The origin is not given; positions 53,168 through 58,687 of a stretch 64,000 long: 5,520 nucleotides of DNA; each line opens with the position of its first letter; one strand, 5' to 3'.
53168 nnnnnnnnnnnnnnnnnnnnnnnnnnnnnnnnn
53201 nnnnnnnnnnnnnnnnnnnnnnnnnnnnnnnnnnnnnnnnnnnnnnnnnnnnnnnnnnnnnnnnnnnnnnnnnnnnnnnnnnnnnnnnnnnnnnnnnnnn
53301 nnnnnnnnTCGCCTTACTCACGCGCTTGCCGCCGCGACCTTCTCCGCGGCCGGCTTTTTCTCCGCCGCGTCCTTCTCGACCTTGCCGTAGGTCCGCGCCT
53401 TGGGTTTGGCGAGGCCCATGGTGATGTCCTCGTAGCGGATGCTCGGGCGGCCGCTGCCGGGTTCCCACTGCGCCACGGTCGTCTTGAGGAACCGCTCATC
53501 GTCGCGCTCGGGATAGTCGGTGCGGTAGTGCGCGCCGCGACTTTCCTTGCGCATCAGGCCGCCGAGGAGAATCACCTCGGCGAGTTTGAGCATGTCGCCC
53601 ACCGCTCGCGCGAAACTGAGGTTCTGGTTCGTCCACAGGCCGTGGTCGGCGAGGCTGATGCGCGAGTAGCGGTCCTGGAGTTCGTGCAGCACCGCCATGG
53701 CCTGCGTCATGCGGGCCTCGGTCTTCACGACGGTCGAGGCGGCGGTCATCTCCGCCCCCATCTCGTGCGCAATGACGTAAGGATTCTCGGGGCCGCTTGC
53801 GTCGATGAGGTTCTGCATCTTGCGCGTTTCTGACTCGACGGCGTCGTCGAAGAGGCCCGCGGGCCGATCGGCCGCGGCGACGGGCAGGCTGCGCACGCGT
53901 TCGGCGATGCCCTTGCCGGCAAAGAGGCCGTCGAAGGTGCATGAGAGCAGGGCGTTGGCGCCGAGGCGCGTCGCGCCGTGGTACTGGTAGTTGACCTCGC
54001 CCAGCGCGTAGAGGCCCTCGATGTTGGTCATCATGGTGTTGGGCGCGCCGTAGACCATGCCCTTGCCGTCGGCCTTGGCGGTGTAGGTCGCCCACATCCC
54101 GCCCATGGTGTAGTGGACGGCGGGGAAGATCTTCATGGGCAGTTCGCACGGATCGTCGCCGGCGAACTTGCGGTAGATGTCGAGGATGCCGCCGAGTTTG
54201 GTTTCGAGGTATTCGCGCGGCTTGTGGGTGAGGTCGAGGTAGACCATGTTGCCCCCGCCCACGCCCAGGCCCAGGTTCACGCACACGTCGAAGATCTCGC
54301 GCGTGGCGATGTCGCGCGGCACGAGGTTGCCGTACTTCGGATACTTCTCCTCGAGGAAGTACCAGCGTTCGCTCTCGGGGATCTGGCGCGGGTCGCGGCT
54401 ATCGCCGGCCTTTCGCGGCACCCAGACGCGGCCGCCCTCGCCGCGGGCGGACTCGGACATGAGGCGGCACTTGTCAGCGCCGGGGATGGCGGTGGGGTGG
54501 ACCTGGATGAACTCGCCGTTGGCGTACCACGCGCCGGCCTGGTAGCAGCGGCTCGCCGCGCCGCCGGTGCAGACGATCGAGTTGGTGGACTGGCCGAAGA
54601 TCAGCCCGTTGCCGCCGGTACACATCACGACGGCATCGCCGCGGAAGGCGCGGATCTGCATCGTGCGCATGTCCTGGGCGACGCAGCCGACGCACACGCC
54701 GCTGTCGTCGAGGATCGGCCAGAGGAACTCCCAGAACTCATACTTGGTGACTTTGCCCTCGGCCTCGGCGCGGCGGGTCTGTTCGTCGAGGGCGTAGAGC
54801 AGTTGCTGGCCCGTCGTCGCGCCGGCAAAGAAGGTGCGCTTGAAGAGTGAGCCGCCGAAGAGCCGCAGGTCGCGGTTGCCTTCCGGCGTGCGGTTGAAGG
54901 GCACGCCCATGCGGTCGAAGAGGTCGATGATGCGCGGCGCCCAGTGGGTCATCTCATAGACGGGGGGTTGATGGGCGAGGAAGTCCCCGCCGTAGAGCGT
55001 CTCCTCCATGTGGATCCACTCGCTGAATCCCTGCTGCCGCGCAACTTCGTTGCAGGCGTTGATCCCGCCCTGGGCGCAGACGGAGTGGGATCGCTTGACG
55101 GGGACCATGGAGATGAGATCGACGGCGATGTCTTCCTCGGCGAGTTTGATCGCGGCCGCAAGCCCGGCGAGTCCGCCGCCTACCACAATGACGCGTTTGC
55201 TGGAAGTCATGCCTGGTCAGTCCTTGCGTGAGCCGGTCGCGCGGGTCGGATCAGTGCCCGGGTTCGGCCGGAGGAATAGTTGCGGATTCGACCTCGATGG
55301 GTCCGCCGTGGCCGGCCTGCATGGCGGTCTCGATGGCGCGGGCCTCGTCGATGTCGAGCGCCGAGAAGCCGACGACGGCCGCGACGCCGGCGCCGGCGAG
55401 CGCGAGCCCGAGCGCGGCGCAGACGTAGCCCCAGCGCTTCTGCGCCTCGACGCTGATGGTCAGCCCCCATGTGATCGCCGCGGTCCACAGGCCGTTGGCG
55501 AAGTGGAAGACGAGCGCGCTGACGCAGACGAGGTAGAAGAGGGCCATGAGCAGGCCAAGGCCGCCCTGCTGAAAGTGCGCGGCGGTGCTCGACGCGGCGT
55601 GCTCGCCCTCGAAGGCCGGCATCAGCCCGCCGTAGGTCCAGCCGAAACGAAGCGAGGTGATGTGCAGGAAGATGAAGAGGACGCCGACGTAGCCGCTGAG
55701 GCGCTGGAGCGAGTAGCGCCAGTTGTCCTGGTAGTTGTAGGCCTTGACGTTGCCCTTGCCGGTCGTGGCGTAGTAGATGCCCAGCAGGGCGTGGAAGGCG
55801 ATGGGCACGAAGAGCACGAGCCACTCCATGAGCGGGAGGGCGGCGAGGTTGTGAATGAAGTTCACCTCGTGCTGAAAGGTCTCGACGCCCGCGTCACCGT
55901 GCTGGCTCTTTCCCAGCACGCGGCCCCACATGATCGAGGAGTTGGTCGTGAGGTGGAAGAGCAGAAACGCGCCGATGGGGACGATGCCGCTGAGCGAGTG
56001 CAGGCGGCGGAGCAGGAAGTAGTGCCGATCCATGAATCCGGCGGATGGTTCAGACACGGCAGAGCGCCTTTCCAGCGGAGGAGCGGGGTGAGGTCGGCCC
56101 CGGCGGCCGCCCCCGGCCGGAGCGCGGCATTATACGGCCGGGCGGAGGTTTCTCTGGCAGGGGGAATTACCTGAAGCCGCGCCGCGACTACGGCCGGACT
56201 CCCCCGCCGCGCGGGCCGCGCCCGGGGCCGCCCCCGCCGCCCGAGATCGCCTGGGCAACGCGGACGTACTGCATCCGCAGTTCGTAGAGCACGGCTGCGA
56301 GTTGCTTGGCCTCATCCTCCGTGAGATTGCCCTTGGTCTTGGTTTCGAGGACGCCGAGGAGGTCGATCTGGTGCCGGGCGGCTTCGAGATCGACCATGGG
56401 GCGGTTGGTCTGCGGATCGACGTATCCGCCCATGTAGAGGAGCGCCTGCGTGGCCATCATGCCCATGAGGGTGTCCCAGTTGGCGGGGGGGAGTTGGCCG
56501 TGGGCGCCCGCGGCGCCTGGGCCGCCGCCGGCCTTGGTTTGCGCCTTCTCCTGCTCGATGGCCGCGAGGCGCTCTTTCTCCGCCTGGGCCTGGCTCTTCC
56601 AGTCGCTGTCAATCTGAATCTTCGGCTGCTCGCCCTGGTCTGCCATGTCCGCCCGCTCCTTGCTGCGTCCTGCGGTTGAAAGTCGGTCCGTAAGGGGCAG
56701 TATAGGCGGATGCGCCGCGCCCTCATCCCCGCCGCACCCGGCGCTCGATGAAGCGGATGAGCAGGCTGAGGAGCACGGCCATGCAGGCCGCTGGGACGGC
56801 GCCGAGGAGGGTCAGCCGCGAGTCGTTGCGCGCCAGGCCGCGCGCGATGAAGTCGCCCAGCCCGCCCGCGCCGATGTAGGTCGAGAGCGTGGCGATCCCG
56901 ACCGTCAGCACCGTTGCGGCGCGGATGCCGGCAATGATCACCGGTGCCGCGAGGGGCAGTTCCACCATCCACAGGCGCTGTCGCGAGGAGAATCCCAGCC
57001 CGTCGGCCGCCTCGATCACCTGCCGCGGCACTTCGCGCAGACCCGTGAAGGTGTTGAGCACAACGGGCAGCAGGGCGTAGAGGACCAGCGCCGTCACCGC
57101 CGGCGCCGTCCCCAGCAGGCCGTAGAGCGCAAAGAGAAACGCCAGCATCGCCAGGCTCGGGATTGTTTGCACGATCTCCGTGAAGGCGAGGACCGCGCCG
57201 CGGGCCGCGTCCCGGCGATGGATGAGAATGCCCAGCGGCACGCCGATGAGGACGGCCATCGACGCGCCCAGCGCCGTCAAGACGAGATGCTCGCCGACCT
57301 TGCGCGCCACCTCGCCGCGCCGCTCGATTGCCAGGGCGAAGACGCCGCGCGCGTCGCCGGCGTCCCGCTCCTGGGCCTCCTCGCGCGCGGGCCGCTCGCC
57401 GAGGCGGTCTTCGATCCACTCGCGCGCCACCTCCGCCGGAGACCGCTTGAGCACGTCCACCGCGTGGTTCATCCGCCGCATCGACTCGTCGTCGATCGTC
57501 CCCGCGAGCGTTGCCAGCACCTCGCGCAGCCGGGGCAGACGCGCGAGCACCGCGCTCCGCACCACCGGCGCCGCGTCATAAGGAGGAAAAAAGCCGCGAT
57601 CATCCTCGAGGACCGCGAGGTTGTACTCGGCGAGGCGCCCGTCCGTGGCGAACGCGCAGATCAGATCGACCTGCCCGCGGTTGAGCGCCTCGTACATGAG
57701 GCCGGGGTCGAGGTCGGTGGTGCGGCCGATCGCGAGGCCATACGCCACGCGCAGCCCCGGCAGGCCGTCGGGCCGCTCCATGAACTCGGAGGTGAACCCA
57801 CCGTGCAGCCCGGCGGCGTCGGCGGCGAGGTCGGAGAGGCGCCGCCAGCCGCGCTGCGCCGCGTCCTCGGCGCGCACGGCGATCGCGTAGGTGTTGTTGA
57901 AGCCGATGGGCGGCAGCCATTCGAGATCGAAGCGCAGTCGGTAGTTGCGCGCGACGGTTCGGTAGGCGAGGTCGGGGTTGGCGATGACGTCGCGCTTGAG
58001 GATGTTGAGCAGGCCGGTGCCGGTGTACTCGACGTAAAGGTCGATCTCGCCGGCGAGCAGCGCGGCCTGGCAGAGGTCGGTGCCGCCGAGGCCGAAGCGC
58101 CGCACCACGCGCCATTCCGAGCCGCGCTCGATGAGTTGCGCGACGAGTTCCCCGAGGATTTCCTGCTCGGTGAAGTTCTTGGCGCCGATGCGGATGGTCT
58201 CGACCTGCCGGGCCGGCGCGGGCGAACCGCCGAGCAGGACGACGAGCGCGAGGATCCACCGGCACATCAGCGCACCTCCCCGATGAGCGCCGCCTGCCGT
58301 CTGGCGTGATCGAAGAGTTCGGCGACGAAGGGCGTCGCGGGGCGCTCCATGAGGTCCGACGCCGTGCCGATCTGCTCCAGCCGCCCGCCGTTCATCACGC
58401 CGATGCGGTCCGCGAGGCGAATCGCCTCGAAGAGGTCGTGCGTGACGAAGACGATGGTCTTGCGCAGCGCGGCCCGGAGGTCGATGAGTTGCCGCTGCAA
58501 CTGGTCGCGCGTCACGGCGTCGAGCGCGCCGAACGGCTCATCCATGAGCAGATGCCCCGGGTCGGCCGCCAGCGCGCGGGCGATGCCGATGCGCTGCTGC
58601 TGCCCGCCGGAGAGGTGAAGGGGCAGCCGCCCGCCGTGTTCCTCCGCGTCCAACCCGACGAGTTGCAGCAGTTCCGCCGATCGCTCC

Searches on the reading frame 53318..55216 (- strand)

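Call 43: search_protein_families(library=pfam, proteins=[window:53318-55216:-], max_evalue=0.0001)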
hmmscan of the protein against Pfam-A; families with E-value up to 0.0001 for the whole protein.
window:53318-55216:- (632 aa): 5 families
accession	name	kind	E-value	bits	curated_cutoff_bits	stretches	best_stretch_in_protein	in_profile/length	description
PF00890.30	FAD_binding_2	-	5.3e-68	230.5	20.4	1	9-423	2-414/414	FAD binding domain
PF02910.25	Succ_DH_flav_C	-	2e-35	122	20.8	1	484-610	2-130/130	Fumarate reductase flavoprotein C-term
PF07992.20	Pyr_redox_2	-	2.2e-05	24.5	26.1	0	8-44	2-32/291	Pyridine nucleotide-disulphide oxidoreductase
PF03486.20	HI0933_like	-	4.2e-05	23.5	50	0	8-69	2-64/244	HI0933-like protein Rossmann domain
PF01134.28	GIDA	-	5.8e-05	22.8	22.1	0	9-42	2-35/391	Glucose inhibited division protein A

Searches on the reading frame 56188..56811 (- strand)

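Call 43: search_protein_families(library=pfam, proteins=[window:56188-56811:-], max_evalue=0.0001)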
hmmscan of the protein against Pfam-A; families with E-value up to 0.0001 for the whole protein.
window:56188-56811:- (207 aa): 1 family
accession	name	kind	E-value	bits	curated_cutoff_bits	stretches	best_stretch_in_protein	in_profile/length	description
PF08899.16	DUF1844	-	4.1e-24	85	27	1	110-183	2-75/76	Domain of unknown function (DUF1844)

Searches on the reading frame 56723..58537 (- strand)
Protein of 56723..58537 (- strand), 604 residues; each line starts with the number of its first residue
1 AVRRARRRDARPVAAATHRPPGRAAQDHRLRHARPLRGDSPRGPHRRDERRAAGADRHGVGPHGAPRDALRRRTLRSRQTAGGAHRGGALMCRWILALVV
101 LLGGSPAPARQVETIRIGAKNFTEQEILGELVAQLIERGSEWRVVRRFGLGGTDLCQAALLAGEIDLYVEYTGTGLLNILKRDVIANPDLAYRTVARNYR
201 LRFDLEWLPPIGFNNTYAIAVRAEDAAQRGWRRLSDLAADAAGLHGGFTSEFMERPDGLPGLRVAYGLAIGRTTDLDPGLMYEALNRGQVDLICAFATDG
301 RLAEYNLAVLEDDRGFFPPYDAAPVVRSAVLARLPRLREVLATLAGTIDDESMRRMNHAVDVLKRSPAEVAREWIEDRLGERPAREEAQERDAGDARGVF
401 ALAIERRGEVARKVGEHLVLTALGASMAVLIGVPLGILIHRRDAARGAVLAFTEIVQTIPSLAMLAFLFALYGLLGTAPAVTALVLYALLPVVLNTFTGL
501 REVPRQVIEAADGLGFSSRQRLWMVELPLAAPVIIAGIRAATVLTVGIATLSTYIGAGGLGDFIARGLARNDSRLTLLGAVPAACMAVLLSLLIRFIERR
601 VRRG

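Call 43: search_protein_families(library=pfam, proteins=[window:56723-58537:-], max_evalue=0.0001)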
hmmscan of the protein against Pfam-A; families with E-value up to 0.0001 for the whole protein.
window:56723-58537:- (604 aa): 2 families
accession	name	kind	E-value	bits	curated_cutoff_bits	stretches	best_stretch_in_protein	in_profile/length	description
PF04069.17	OpuAC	-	1.3e-62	212.2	21.2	1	114-376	2-256/257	Substrate binding domain of ABC-type glycine betaine transport system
PF00528.27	BPD_transp_1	-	2.6e-25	89.7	26.4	1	432-602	1-183/184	Binding-protein-dependent transport system inner membrane component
